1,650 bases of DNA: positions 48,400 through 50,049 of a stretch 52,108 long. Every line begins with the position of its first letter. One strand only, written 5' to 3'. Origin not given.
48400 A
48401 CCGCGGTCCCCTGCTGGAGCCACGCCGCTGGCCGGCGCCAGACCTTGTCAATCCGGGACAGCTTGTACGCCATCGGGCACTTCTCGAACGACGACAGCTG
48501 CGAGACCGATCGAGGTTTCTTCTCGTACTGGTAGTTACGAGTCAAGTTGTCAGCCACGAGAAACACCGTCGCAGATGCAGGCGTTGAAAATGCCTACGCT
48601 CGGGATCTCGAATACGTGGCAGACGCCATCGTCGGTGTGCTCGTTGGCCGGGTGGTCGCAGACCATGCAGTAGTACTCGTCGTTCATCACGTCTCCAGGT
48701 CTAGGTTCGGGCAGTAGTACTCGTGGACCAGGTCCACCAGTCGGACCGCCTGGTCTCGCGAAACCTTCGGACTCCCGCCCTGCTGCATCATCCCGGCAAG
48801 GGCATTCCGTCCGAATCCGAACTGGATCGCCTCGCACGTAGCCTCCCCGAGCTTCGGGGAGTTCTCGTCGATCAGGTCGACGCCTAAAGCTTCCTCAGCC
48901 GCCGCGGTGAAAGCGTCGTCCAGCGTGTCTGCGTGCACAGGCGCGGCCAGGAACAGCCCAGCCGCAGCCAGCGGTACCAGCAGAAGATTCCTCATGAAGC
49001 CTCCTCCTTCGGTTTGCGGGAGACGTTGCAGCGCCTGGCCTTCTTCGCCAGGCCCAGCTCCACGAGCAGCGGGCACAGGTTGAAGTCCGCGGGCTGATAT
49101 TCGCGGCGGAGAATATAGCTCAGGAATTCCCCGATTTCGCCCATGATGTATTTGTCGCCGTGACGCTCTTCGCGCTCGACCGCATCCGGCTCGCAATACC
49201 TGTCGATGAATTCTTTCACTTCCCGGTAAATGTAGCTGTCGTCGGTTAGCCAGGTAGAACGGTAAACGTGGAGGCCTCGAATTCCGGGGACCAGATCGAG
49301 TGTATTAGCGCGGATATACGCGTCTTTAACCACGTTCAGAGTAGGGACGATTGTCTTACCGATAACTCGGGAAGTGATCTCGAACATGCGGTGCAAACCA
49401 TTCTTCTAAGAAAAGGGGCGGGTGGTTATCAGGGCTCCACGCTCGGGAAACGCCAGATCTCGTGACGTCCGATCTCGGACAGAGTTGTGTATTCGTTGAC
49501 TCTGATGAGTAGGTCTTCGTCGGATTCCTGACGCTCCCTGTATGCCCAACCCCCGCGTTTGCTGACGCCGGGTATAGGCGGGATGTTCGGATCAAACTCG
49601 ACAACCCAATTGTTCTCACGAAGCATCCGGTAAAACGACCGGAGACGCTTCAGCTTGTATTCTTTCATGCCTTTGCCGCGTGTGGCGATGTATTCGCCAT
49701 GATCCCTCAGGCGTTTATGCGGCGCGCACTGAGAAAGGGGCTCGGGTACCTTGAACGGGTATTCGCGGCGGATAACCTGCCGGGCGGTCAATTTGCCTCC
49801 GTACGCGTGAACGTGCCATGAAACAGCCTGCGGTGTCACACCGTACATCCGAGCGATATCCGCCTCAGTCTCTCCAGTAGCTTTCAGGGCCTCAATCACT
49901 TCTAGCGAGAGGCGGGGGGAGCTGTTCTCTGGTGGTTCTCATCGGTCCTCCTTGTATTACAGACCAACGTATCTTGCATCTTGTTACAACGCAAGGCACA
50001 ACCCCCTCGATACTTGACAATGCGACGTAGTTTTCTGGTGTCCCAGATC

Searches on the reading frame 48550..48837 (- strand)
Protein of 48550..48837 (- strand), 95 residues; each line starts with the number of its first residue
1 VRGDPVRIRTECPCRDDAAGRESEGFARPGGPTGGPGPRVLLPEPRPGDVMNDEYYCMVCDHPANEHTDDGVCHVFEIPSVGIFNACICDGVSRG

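Call 63: search_protein_families(library=phrogs, proteins=[window:48550-48837:-], max_evalue=0.001)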
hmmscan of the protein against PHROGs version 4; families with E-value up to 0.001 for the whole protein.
window:48550-48837:- (95 aa): 1 family
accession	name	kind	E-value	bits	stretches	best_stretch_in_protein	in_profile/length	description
phrog_1311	-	unknown function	1.2e-14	54.9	1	51-94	2-44/51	-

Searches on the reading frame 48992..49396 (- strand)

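Call 63: search_protein_families(library=phrogs, proteins=[window:48992-49396:-], max_evalue=0.001)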
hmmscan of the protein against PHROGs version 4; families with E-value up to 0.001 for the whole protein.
window:48992-49396:- (134 aa): 4 families
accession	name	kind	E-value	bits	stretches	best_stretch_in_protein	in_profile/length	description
phrog_1809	-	unknown function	1.6e-86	287.9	1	4-133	1-129/131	-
phrog_4550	-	unknown function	1.4e-16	61.4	1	71-130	9-60/60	-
phrog_1439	-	unknown function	1.4e-05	25.9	1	18-99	15-94/139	-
phrog_1562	-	unknown function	1.6e-05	25.7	1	42-99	49-106/137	-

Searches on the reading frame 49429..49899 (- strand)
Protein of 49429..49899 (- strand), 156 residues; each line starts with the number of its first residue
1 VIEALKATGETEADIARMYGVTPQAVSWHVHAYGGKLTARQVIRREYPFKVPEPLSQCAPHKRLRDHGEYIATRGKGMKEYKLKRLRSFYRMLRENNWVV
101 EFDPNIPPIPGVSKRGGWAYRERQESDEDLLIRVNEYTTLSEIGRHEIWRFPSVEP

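Call 18: search_protein_families(library=pfam, proteins=[window:49429-49899:-], max_evalue=1)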
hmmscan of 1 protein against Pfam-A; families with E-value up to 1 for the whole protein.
window:49429-49899:- (156 aa): 2 families
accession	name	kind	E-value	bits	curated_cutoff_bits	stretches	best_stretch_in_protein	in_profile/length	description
PF13384.12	HTH_23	-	0.027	14.7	24.6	1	2-33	11-41/50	Homeodomain-like domain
PF00196.25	GerE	-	0.15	12.1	23.5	1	7-40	15-48/57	Bacterial regulatory proteins, luxR family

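Call 19: search_protein_families(library=phrogs, proteins=[window:49429-49899:-], max_evalue=0.001)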
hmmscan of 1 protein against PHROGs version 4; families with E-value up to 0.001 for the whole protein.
window:49429-49899:- (156 aa): 3 families
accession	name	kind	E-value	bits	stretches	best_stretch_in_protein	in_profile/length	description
phrog_357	-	transcription regulation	7.7e-81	270.7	1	1-156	16-170/170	transcriptional repressor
phrog_20159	-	transcription regulation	1.8e-61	206.3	1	43-156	1-112/112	transcriptional repressor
phrog_3929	-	transcription regulation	1.2e-05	25.9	1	48-140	63-145/150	transcriptional repressor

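Call 20: search_solved_structures(query=window:49429-49899:-, max_evalue=1, show_alignments=1)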
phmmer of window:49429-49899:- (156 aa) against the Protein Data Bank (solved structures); distinct sequences matched with E-value up to 1: 3.
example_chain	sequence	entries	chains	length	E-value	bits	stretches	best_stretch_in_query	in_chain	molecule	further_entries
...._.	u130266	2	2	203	1.8e-38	135.4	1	2-152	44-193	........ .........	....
9jjd_A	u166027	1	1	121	0.41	14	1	31-135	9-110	Autophagy-related 8a, isoform A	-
3m95_A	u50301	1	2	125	0.7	13.2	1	31-132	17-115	Autophagy related protein Atg8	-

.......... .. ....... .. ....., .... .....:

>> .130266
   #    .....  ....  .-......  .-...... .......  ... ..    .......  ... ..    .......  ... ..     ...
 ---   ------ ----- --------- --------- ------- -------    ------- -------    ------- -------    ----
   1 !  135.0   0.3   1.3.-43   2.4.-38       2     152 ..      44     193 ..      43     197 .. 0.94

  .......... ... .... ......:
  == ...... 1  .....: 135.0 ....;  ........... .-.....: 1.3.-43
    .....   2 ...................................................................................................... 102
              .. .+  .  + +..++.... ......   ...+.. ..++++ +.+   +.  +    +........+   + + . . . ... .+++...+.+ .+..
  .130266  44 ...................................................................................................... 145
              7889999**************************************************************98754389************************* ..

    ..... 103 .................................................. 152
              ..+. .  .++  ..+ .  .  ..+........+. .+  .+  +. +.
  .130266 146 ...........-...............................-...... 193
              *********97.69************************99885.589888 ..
